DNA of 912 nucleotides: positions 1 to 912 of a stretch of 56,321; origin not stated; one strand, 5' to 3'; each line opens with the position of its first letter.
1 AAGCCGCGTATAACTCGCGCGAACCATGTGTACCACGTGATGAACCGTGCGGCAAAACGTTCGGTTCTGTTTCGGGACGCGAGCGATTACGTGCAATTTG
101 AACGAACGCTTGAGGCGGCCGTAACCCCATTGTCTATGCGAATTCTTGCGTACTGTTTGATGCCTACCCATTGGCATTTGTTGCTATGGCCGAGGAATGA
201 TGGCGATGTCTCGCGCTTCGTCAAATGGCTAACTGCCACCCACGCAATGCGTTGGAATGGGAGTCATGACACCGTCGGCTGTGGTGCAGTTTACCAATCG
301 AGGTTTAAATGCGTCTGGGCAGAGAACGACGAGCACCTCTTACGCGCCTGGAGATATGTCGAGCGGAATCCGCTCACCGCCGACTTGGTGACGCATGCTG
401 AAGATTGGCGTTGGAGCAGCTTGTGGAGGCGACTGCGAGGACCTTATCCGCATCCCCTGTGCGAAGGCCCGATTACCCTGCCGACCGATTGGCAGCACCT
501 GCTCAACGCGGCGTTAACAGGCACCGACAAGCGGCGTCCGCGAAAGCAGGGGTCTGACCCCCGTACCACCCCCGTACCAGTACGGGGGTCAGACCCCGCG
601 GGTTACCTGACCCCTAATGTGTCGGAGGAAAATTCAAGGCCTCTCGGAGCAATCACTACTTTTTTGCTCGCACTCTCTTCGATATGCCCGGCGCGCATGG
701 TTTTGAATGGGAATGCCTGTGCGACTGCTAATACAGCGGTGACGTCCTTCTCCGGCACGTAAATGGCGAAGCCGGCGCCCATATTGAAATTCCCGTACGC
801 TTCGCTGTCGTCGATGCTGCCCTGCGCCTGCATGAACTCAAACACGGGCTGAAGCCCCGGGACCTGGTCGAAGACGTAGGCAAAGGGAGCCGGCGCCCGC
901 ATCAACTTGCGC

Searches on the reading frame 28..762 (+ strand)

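Call 17: search_protein_families(library=pfam, proteins=[window:28-762:+], max_evalue=0.01)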
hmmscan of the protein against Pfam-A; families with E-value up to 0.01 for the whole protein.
window:28-762:+ (244 aa): 1 family
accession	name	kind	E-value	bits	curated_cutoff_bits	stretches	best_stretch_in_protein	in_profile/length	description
PF01797.21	Y1_Tnp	-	1.8e-10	41.4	23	1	1-113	6-120/121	Transposase IS200 like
